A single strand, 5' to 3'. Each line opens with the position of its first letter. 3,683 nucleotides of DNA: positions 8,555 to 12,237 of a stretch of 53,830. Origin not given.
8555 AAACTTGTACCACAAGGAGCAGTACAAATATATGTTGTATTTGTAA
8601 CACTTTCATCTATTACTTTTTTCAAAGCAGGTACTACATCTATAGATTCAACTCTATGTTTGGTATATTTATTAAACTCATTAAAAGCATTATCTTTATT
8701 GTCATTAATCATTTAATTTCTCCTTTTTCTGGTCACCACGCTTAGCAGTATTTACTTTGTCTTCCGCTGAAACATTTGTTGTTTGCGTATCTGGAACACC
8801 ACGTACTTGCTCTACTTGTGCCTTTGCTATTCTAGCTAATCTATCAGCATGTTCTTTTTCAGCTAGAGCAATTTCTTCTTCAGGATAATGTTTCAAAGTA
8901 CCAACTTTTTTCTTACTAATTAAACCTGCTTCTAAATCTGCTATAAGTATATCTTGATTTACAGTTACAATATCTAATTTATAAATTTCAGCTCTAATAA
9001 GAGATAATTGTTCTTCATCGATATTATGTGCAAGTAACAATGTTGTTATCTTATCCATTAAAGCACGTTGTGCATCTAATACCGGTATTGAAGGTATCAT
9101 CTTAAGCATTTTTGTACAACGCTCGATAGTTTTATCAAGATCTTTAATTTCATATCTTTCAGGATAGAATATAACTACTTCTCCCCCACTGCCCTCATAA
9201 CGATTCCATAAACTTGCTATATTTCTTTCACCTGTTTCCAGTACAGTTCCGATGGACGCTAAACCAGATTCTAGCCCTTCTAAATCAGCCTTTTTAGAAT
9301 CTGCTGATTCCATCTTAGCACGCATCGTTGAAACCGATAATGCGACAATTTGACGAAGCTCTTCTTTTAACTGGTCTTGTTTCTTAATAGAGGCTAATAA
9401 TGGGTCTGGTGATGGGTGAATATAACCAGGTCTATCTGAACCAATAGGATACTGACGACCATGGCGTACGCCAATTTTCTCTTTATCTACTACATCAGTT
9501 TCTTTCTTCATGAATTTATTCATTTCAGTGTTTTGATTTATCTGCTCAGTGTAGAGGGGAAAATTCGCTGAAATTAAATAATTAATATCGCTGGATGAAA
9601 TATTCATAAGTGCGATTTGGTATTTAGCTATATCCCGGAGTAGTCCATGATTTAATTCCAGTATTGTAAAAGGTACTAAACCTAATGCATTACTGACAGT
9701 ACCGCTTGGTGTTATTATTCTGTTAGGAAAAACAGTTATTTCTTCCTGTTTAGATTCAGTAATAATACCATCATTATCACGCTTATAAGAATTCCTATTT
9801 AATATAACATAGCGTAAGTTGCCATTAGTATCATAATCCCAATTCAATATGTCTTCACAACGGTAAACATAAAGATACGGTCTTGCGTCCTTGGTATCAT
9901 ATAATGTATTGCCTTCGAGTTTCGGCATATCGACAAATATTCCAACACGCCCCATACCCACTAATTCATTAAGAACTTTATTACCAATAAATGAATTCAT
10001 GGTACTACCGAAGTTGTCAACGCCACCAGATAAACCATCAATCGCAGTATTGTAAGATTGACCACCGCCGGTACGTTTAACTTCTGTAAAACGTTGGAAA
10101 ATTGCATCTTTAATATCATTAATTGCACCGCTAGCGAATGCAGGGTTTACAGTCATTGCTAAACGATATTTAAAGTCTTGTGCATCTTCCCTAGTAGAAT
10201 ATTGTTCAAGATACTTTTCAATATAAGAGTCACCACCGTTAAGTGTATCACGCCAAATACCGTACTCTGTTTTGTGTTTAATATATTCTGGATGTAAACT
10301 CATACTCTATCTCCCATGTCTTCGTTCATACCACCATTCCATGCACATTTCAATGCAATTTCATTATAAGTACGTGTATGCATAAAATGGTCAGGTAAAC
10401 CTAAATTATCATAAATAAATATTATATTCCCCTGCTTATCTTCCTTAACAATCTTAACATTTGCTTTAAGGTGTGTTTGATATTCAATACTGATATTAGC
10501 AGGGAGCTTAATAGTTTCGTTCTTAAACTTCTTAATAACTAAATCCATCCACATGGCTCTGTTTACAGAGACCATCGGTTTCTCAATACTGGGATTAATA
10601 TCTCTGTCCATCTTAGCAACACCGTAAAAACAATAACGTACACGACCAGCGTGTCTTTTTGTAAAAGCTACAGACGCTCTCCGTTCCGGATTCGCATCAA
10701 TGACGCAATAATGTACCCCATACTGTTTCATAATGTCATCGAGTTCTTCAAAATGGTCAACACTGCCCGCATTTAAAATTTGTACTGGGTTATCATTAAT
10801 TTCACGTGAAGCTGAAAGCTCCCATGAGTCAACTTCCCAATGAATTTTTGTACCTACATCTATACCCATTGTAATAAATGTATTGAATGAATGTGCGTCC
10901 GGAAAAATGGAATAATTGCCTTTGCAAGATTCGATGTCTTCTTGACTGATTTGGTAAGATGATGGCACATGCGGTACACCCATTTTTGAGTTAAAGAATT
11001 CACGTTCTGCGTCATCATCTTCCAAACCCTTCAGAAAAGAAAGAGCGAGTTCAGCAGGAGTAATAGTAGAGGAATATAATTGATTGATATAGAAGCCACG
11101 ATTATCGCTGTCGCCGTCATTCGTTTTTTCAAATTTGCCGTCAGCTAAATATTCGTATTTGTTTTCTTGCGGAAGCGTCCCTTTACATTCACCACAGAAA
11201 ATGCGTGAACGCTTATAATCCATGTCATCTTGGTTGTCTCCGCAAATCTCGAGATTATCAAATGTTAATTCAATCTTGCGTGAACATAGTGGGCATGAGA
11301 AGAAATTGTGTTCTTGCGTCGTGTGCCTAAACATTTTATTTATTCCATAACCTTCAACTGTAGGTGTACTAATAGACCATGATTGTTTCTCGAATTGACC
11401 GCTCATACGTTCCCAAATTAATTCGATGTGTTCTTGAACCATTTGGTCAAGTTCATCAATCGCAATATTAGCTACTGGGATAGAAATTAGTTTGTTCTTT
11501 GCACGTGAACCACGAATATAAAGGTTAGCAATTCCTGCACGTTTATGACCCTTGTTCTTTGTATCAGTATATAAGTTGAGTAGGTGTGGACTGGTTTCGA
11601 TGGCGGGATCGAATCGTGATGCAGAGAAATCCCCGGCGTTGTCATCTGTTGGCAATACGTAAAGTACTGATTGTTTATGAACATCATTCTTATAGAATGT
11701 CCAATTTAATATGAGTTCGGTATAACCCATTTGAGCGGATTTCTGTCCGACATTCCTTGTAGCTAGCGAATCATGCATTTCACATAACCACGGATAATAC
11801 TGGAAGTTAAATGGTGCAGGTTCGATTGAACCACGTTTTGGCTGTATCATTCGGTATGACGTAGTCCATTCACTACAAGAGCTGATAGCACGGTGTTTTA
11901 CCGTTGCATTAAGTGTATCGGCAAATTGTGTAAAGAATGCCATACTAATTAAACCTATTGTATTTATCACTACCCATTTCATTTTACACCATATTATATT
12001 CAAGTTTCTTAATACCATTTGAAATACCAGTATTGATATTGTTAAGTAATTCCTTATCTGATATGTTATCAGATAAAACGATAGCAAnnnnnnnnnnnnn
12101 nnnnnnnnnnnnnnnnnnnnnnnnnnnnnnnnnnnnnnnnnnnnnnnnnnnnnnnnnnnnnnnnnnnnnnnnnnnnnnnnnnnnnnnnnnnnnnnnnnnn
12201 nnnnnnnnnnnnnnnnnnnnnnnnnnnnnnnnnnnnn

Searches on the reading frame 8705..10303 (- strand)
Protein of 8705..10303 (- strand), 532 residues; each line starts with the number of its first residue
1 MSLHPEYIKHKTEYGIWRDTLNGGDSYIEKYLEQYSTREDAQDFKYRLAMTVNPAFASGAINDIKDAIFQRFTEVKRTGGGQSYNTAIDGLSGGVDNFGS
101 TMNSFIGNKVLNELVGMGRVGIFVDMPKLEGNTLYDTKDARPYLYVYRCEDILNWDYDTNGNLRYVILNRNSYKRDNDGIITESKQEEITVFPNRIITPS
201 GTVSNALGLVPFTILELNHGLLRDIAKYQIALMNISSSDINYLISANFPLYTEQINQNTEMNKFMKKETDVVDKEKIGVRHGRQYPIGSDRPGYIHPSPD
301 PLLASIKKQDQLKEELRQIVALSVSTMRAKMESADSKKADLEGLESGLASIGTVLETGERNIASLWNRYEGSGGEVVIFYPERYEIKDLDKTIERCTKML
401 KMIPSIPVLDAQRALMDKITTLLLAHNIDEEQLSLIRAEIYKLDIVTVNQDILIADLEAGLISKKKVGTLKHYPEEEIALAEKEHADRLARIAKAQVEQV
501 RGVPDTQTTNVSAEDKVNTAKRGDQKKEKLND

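Call 51: search_protein_families(library=phrogs, proteins=[window:8705-10303:-], max_evalue=0.01)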
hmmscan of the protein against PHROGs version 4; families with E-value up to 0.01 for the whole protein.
window:8705-10303:- (532 aa): 4 families
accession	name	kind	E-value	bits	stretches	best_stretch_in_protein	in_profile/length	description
phrog_145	-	head and packaging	5.5e-34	118.7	1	4-391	14-420/493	portal protein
phrog_12458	-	unknown function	2.1e-06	28.3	1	4-181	34-210/265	-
phrog_2417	-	unknown function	0.0036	17.8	0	4-168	10-167/242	-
phrog_7376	-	head and packaging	0.0051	16.4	1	26-192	46-201/576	portal protein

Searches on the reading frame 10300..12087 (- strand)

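Call 51: search_protein_families(library=phrogs, proteins=[window:10300-12087:-], max_evalue=0.01)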
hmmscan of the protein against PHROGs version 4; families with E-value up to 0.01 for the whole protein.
window:10300-12087:- (595 aa): 6 families
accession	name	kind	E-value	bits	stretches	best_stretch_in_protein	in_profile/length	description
phrog_675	-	head and packaging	5.3e-77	260.4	1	67-581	20-549/576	terminase large subunit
phrog_15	-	head and packaging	4.5e-48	165.4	1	72-413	358-724/1330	terminase large subunit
phrog_12876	-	head and packaging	1.4e-12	48.8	1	148-349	3-218/235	terminase large subunit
phrog_21311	-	head and packaging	3.7e-10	41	1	146-334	2-204/218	terminase large subunit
phrog_4145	-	head and packaging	1.7e-05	25.3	1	105-174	66-134/209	terminase large subunit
phrog_3925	-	head and packaging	0.00065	20.4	1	70-167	41-139/150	terminase large subunit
